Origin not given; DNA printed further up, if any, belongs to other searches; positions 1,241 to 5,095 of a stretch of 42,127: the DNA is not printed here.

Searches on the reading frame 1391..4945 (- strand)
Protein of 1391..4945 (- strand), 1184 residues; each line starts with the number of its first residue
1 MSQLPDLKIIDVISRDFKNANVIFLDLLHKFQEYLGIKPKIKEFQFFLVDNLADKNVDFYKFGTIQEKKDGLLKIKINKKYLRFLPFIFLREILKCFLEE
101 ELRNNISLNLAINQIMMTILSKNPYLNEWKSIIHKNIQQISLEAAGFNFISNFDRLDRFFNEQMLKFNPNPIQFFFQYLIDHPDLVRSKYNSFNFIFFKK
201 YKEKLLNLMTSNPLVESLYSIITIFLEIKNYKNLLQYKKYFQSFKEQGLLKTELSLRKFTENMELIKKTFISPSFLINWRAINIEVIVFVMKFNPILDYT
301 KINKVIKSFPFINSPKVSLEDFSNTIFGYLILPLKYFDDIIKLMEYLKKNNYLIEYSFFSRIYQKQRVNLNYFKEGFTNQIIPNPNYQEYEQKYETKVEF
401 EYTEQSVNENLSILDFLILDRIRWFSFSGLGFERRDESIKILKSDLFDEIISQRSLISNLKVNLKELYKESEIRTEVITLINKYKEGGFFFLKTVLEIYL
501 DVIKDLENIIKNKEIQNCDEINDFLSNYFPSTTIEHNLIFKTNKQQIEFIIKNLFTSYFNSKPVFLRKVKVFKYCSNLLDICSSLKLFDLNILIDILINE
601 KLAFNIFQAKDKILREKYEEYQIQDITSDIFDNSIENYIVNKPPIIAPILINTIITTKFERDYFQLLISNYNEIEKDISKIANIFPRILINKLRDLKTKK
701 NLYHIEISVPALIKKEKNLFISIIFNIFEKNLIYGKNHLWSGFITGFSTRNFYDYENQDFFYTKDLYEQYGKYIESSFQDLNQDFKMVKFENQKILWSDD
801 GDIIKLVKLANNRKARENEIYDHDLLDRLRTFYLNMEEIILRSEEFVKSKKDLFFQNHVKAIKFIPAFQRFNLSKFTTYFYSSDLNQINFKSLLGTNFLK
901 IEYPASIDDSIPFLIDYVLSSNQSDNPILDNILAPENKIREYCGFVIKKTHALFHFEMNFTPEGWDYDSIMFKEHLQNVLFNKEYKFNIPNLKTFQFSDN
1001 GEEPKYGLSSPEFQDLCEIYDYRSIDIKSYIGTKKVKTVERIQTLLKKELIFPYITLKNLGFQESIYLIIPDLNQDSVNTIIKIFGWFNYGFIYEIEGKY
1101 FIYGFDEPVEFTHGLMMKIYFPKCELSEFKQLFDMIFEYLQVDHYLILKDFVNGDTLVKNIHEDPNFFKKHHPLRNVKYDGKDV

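Call 13: search_protein_families(library=pfam, proteins=[window:1391-4945:-])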
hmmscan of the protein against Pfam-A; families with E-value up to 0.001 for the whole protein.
window:1391-4945:- (1184 aa): 0 families

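Call 22: find_homologous_proteins(query=window:1391-4945:-, max_evalue=0.001)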
Query window:1391-4945:- (1184 aa): 39 proteins with E <= 0.001 among 8000 candidates.
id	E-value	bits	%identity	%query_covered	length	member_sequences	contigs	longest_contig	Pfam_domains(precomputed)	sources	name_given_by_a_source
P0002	0.0e+0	2603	100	100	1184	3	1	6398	-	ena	-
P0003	0.0e+0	2023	77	100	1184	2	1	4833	-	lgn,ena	-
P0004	0.0e+0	1560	62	100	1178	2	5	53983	-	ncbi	ncbi:MAG: hypothetical protein ACTSR7_18335 [Promethearchaeota archaeon]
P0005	0.0e+0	1539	60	100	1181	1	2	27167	-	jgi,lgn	-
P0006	0.0e+0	1295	53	100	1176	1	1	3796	-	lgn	-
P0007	0.0e+0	1200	50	100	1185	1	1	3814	-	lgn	-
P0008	0.0e+0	1120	48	100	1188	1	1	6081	-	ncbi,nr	ncbi:MAG: hypothetical protein EU532_12510 [Promethearchaeota archaeon]|nr:MAG: hypothetical protein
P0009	0.0e+0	1106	47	100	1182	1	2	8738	-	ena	-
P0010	3.2e-279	948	43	99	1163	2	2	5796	-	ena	-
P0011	1.1e-275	936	42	100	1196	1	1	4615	-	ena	-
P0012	5.7e-258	877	40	100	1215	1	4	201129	-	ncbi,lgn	-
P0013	7.5e-250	851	39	98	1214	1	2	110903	-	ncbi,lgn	ncbi:MAG: hypothetical protein ACFFBC_00065 [Promethearchaeota archaeon]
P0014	2.4e-242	826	37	100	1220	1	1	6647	-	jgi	-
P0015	3.9e-237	809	38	97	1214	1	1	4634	-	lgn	-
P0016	9.5e-237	807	38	99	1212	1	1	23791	-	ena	-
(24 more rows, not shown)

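Call 23: find_encoding_contigs(protein=P0003, flank=10000, max_places=3)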
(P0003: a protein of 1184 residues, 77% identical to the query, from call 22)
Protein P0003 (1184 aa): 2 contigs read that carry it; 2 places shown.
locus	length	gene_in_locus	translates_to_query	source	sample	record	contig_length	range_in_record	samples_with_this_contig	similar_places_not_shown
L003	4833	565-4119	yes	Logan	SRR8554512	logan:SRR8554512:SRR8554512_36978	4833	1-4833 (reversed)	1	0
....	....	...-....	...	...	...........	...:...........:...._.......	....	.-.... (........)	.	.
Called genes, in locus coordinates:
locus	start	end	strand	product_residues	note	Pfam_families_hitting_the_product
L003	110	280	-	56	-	-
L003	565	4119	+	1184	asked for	-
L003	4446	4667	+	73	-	-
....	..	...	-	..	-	-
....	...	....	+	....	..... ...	-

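Call 24: find_encoding_contigs(protein=P0004, flank=10000, max_places=3)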
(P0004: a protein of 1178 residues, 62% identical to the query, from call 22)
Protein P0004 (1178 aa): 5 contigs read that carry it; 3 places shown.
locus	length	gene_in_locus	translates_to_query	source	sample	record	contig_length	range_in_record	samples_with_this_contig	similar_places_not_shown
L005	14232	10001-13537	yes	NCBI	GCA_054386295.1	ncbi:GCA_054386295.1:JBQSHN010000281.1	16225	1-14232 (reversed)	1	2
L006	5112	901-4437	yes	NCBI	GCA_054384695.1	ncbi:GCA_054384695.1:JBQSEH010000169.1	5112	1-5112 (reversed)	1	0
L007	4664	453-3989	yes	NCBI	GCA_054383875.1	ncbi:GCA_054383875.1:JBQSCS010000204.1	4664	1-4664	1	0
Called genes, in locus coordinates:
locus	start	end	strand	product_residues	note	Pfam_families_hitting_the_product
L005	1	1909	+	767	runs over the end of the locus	-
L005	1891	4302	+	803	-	-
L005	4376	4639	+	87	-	-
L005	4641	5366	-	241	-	-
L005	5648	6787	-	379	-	PF18093:Trm5_N (faint), PF25133:TYW2_N_2, PF02475:TRM5-TYW2_MTfase, PF05175:MTS (weak), PF06325:PrmA, PF09445:Methyltransf_15 (weak)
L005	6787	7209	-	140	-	PF04027:DUF371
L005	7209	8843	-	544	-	PF01702:TGT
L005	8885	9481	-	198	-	PF00004:AAA (weak), PF13207:AAA_17, PF13238:AAA_18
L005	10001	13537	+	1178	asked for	-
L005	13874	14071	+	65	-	-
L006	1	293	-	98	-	PF13238:AAA_18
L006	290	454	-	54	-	PF20720:nSTAND3 (weak), PF00004:AAA (weak), PF13238:AAA_18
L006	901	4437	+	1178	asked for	-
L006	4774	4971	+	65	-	-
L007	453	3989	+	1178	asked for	-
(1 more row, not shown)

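Call 25: find_encoding_contigs(protein=P0005, flank=10000, max_places=3)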
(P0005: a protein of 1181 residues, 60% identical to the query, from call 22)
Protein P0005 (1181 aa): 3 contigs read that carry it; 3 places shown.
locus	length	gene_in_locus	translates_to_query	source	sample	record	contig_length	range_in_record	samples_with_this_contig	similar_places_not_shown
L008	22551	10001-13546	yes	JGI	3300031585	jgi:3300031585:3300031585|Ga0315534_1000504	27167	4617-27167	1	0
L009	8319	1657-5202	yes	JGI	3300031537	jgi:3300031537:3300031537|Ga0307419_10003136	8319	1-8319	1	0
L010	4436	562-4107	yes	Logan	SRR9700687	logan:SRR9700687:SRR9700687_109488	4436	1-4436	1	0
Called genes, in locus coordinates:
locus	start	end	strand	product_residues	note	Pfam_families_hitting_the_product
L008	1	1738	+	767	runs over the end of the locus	-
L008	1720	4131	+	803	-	-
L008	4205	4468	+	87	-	-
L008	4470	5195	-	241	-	-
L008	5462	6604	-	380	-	PF18093:Trm5_N (weak), PF13847:Methyltransf_31 (faint), PF25133:TYW2_N_2, PF02475:TRM5-TYW2_MTfase, PF05175:MTS (weak), PF06325:PrmA (weak), PF09445:Methyltransf_15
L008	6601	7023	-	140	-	PF04027:DUF371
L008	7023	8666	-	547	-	PF01702:TGT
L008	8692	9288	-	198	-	PF00004:AAA (weak), PF13207:AAA_17, PF13238:AAA_18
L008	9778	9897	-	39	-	-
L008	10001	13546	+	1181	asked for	-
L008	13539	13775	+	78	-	-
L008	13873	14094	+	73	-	-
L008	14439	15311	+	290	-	-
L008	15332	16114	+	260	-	PF04079:SMC_ScpB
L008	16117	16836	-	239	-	PF00535:Glycos_transf_2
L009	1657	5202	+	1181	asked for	-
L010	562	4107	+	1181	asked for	-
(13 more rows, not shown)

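Call 28: find_encoding_contigs(protein=P0008, flank=10000, max_places=2)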
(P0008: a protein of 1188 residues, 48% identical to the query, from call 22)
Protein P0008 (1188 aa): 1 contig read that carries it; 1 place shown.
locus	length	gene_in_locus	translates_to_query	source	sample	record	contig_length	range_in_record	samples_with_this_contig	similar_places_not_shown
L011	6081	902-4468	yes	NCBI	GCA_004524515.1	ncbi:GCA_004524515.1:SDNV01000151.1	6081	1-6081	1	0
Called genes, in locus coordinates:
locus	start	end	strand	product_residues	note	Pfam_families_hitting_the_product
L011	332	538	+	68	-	-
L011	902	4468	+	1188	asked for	-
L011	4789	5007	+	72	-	-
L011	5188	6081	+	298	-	?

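Call 29: find_encoding_contigs(protein=P0009, flank=10000, max_places=2)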
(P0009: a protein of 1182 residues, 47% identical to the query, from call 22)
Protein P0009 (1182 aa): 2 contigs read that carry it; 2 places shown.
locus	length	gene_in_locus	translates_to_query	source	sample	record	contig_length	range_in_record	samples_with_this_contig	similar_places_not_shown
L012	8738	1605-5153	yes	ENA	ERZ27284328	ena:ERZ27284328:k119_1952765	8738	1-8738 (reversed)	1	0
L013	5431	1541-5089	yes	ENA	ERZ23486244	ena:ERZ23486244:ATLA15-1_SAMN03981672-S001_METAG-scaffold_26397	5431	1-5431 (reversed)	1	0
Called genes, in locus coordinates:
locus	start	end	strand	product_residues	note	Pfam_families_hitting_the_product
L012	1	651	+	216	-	?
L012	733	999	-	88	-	-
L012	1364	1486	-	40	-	-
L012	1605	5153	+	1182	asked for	-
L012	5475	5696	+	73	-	-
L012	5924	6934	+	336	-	PF12949:HeH (weak)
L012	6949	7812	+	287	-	PF04079:SMC_ScpB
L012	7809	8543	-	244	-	PF00535:Glycos_transf_2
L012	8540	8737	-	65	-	?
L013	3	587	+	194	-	?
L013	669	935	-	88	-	-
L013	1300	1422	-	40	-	-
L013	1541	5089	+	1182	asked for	-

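Call 30: find_encoding_contigs(protein=P0012, flank=10000, max_places=2)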
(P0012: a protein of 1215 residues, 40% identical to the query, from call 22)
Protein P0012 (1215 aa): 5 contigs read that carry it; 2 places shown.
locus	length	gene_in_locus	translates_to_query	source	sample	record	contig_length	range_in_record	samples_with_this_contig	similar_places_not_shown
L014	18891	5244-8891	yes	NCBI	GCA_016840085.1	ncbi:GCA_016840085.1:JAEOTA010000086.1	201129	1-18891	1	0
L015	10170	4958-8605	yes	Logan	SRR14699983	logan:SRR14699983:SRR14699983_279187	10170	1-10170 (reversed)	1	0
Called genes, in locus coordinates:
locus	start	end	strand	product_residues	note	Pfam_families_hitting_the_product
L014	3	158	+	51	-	?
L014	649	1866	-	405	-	PF01926:MMR_HSR1, PF02421:FeoB_N (faint), PF08438:YGR210-like_G4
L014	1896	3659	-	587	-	PF01935:DUF87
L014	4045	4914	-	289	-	PF01728:FtsJ (weak), PF13489:Methyltransf_23 (weak), PF08241:Methyltransf_11, PF08242:Methyltransf_12 (weak), PF13649:Methyltransf_25, PF13847:Methyltransf_31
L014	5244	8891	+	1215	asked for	-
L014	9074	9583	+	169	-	PF00025:Arf, PF00071:Ras, PF01926:MMR_HSR1 (weak), PF08477:Roc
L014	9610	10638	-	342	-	PF01063:Aminotran_4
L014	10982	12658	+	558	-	PF00025:Arf (weak), PF00071:Ras, PF08477:Roc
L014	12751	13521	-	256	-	PF17032:Zn_ribbon_15 (faint), PF12773:DZR (faint), PF13240:Zn_Ribbon_1 (faint)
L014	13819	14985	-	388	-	PF00266:Aminotran_5, PF00282:Pyridoxal_deC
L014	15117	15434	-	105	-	PF03819:MazG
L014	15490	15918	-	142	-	-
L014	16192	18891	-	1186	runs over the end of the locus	PF13597:NRDD, PF14890:Intein_splicing, PF14528:LAGLIDADG_3 (weak), PF13597:NRDD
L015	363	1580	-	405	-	PF01926:MMR_HSR1, PF02421:FeoB_N (faint), PF08438:YGR210-like_G4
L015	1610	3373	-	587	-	PF01935:DUF87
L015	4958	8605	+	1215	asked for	-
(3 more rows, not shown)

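Call 39: search_solved_structures(query=A3, max_evalue=1)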
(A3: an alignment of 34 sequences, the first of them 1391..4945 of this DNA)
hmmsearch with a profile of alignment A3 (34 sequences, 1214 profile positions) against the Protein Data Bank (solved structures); distinct sequences matched with E-value up to 1: 1.
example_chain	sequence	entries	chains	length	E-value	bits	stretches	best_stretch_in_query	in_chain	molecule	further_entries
2kua_A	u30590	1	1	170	0.69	10.8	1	782-857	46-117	Bcl-2-like protein 10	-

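Call 56: find_related_loci(query=A3, collection=genome_contigs, flank=10000)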
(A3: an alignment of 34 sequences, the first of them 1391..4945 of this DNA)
Query A3 (1184 aa) in genome_contigs; peptide patterns used: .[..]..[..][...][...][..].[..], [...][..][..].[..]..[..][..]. (x = any residue, [..] = any of these).
276 stretches matched a pattern; 84 encode a relative of the query (tblastn E <= 1e-3); the best 80 are kept; 78 distinct loci.
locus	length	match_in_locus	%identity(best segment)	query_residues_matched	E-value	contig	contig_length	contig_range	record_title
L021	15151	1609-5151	56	1-1184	0e+0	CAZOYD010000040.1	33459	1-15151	MAG TPA_asm: uncultured archaeon isolate binchicken_co163_167 genome assembly, contig: NODE_1787_length_33459_cov_23.606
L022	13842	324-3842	45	1-1183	0e+0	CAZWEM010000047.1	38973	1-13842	MAG TPA_asm: uncultured archaeon isolate binchicken_co94_320 genome assembly, contig: NODE_1304_length_38973_cov_8.06362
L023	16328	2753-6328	40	1-1183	0e+0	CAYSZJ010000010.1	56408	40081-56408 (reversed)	MAG TPA_asm: uncultured archaeon isolate SRP239594_co1_24 genome assembly, contig: NODE_61_length_56408_cov_41.880290, w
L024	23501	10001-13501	40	18-1182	0e+0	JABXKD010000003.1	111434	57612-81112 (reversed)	MAG: Promethearchaeota archaeon isolate Hel_238_bin105 NODE_3_length_111434_cov_27.546611, whole genome shotgun sequence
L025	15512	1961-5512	38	6-1183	0e+0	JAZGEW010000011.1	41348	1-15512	MAG: Promethearchaeia archaeon isolate SCS4bin.30 SCS4bin.30_11, whole genome shotgun sequence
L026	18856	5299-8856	39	1-1183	0e+0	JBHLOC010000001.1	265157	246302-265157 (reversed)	MAG: Promethearchaeota archaeon isolate DZ3M.111 DZ3M.111@31, whole genome shotgun sequence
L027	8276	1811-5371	38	1-1183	0e+0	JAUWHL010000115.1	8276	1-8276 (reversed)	MAG: Promethearchaeota archaeon isolate CSMAG_2267 CSMAG_2267_k141_209650_length_8276_cov_5.9865, whole genome shotgun s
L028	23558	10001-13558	38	1-1183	0e+0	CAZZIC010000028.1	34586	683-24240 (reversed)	MAG TPA_asm: uncultured archaeon isolate binchicken_co8_354 genome assembly, contig: NODE_1471_length_34586_cov_15.03585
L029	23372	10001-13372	37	58-1183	0e+0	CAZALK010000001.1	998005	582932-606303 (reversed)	MAG TPA_asm: uncultured archaeon isolate binchicken_co136_26 genome assembly, contig: NODE_1_length_998005_cov_231.86491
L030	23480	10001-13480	35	19-1183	0e+0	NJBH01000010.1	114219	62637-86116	MAG: Promethearchaeota archaeon Loki_b32 76, whole genome shotgun sequence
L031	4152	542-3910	36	59-1183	0e+0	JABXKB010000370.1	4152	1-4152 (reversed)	MAG: Promethearchaeota archaeon isolate Hel_238_bin13 contig-145_67183, whole genome shotgun sequence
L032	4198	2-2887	39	221-1183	0e+0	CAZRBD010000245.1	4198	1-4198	MAG TPA_asm: uncultured archaeon isolate SRP179991_co3_105 genome assembly, contig: NODE_9472_length_4198_cov_5.709872,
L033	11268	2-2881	39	221-1183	0e+0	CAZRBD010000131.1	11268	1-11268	MAG TPA_asm: uncultured archaeon isolate SRP179991_co3_105 genome assembly, contig: NODE_1514_length_11268_cov_7.237046,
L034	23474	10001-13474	35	18-1183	0e+0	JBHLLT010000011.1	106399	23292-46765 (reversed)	MAG: Promethearchaeota archaeon isolate DZ1S.179 DZ1S.179@243, whole genome shotgun sequence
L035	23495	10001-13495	36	19-1183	0e+0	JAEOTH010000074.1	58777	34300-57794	MAG: Promethearchaeota archaeon isolate YT1_053 k127_13244804, whole genome shotgun sequence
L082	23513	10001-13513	44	4-1184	0e+0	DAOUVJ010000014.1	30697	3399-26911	MAG TPA_asm: Promethearchaeota archaeon isolate CSMAG_846 CSMAG_846_k141_1517882_length_30697_cov_11.6603, whole genome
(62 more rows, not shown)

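Call 59: predict_structure(alignment_id=A3)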
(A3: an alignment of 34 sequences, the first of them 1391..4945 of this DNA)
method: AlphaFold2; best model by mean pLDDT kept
length: 1184 residues; sequences in the alignment: 34
mean_pLDDT: 85.8   pTM: 0.84
mean pLDDT of the five models: 85.8, 85.0, 83.2, 83.0, 81.3
residues with pLDDT >= 90: 553; 70-90: 533; 50-70: 73; < 50: 25
segments of 3 or more residues with pLDDT < 50: 143-146, 426-428, 924-927, 933-935, 1179-1184
pLDDT, mean of each block of 10 residues (from residue 1): 75 79 90 90 84 57 77 84 88 89 82 89 85 74 55 71 69 88 69 72 81 94 93 91 95 93 84 88 91 86 88 87 87 92 93 92 94 91 92 93 83 86 61 79 78 80 88 94 93 92 90 90 87 86 87 90 92 93 88 90 77 79 77 91 90 86 90 93 92 93 94 92 93 90 68 81 90 90 79 88 89 88 89 94 93 94 93 89 86 84 93 89 52 56 91 86 77 90 83 82 72 93 91 89 94 93 91 94 94 94 78 95 86 92 90 94 90 75 41
secondary structure, 60 per line:
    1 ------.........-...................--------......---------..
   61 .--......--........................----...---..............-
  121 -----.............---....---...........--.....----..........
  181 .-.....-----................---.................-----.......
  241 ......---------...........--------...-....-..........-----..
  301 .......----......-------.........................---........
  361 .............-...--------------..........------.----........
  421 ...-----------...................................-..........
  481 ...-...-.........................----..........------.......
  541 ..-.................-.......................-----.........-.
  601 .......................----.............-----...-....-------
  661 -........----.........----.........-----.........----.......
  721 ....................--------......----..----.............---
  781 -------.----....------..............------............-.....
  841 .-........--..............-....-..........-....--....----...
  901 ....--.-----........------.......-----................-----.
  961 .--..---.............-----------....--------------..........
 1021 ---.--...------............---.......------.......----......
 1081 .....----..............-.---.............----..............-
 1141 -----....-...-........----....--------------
elements in order (helices of 4 or more, strands of 3 or more residues): H7-15 H17-35 E44-49 E64-69 E72-78 H79-95 H106-119 H126-138 H142-145 H149-159 H162-166 H171-181 H183-187 H193-208 H212-228 H234-246 H256-266 E275-277 E284-293 H299-307 E312-317 E325-333 H334-349 E353-369 H370-373 E395-401 H413-423 H435-469 H471-483 H489-513 H518-527 H534-542 H544-560 H562-584 H590-598 H600-623 H628-640 E646-648 H650-653 E662-669 H674-682 E687-695 E701-709 H714-731 E732-740 H749-752 H765-777 H793-796 H803-816 H823-834 H836-841 H843-850 H853-858 E859-866 H868-871 E873-882 H890-893 E898-904 E913-920 H927-933 E939-954 H969-981 E993-996 H1011-1019 H1036-1047 E1051-1057 E1064-1070 H1075-1085 E1090-1103 E1109-1121 H1126-1139 E1146-1149 E1151-1153 H1155-1162 H1167-1170
